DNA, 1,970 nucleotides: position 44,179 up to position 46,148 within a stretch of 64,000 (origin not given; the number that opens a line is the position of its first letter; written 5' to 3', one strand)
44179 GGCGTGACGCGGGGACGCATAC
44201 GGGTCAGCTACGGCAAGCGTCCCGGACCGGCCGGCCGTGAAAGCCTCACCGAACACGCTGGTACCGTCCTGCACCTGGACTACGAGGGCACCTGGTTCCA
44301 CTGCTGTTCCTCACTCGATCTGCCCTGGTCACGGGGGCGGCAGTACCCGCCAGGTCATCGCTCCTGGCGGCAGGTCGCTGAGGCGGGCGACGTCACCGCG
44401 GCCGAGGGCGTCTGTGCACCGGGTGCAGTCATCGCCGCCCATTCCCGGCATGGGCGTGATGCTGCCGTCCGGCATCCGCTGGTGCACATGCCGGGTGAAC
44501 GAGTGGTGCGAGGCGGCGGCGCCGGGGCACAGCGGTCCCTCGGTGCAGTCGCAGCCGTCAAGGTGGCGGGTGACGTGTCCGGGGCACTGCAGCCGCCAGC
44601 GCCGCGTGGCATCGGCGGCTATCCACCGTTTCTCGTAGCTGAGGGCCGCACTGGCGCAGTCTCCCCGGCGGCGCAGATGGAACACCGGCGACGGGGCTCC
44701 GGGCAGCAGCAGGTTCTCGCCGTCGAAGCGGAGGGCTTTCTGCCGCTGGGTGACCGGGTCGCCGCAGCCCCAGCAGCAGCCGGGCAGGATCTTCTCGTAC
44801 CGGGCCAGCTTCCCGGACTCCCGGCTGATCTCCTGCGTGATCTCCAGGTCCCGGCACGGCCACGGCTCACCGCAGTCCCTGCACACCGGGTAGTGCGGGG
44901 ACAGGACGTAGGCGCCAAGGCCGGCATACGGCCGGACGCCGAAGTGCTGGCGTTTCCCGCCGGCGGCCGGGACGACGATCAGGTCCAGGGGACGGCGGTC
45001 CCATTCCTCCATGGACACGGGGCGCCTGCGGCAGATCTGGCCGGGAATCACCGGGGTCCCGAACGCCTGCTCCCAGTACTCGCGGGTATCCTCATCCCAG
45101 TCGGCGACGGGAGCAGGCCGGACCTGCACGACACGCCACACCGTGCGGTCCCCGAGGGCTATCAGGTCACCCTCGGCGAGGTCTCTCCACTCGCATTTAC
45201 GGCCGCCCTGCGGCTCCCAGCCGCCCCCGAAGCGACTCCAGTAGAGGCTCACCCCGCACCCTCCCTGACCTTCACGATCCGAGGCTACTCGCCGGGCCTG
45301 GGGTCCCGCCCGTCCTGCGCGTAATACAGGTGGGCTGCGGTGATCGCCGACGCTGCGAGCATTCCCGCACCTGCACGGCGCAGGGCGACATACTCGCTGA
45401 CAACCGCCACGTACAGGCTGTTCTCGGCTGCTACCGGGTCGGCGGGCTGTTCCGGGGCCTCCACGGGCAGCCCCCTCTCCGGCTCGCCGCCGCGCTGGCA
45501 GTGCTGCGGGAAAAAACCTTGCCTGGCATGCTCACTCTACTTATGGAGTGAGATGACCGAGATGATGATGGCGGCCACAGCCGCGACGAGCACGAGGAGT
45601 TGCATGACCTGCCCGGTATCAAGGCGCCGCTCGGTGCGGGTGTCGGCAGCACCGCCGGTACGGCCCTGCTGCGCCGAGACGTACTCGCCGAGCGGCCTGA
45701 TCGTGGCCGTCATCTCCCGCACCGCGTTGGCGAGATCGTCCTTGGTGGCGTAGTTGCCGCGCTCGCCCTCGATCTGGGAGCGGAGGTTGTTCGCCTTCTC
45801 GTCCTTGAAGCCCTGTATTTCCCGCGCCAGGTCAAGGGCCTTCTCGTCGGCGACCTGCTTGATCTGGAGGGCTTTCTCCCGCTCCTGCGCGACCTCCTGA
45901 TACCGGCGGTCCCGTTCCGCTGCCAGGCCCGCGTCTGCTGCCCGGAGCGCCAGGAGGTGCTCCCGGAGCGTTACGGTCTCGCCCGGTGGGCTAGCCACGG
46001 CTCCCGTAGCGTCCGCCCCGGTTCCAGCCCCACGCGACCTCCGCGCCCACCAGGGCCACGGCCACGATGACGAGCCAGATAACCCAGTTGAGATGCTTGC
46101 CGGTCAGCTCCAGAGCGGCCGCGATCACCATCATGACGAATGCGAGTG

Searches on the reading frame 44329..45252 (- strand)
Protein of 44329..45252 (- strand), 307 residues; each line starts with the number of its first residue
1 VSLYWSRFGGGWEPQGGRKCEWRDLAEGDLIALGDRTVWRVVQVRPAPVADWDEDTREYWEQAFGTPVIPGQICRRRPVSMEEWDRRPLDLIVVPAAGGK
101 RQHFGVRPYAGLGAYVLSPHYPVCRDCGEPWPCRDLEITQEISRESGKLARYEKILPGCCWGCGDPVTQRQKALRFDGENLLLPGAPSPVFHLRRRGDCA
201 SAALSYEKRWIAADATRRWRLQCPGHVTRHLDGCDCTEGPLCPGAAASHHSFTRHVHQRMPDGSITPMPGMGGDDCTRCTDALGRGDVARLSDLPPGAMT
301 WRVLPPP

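Call 3: search_protein_families(library=pfam, proteins=[window:44329-45252:-], max_evalue=0.1)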
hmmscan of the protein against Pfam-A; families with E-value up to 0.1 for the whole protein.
window:44329-45252:- (307 aa): 0 families

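Call 5: search_protein_families(library=phrogs, proteins=[window:44329-45252:-], max_evalue=0.01)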
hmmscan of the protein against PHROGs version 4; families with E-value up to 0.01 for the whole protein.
window:44329-45252:- (307 aa): 2 families
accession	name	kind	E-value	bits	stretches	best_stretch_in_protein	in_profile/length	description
phrog_26381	-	unknown function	3.7e-31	109.7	1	24-216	36-225/238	-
phrog_37681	-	unknown function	0.00022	22.1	1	123-141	23-41/66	-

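Call 8: search_protein_families(library=ncbifam, proteins=[window:44329-45252:-], max_evalue=0.01)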
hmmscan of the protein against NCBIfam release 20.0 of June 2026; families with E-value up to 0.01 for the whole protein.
window:44329-45252:- (307 aa): 0 families

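Call 55: search_protein_families(library=padloc, proteins=[window:44329-45252:-], max_evalue=0.01)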
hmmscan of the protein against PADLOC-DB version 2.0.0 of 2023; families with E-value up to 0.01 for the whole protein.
window:44329-45252:- (307 aa): 0 families

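Call 81: search_dna_similar(query=window:44329-45252:-, collection=phages, mode=protein, max_evalue=0.00001, max_rows=15)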
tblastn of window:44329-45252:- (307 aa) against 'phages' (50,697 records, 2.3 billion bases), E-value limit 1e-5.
Records with a match: 6; places in all: 6; records where one place covers at least 80% of the query: 0.
Best place of each record, by identity: <60% 6.
By first word of the organism name: Gordonia 4; Mycobacterium 2.
By host as written in the record: Gordonia terrae 3612 4; Mycobacterium smegmatis mc2 155 2.
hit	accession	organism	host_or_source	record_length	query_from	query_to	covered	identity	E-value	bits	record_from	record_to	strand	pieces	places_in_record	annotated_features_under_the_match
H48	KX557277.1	Gordonia phage Eyre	Gordonia terrae 3612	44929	30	250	72%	31.2%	1e-8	62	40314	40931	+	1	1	62: hypothetical protein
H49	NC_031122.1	Gordonia phage Eyre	Gordonia terrae 3612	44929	30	250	72%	31.2%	1e-8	62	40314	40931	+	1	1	62: hypothetical protein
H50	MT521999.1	Gordonia Phage Jablanski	Gordonia terrae 3612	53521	30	249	72%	29.4%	1e-9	65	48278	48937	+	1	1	72: hypothetical protein | 71: hypothetical protein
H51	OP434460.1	Gordonia phage Pytheas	Gordonia terrae 3612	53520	30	249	72%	29.4%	1e-9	65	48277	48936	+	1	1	72: hypothetical protein | 71: hypothetical protein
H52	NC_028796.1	Mycobacterium phage Phayonce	Mycobacterium smegmatis mc2 155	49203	10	196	61%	27.7%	4e-8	61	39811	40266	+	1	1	56: hypothetical protein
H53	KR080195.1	Mycobacterium phage Phayonce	Mycobacterium smegmatis mc2 155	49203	10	196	61%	27.7%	4e-8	61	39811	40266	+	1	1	56: hypothetical protein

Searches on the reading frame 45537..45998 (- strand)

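Call 3: search_protein_families(library=pfam, proteins=[window:45537-45998:-], max_evalue=0.1)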
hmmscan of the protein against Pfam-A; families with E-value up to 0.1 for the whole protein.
window:45537-45998:- (153 aa): 0 families

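Call 5: search_protein_families(library=phrogs, proteins=[window:45537-45998:-], max_evalue=0.01)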
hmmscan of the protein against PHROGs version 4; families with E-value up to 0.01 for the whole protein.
window:45537-45998:- (153 aa): 0 families

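Call 8: search_protein_families(library=ncbifam, proteins=[window:45537-45998:-], max_evalue=0.01)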
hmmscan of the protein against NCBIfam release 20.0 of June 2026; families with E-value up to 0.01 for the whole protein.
window:45537-45998:- (153 aa): 1 family
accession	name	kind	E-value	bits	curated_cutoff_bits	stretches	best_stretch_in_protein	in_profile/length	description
NF008883.0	PRK11915.1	equivalog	0.0064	15.1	698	0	88-124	342-377/621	lysophospholipid acyltransferase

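Call 55: search_protein_families(library=padloc, proteins=[window:45537-45998:-], max_evalue=0.01)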
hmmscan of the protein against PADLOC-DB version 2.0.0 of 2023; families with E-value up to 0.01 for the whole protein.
window:45537-45998:- (153 aa): 0 families
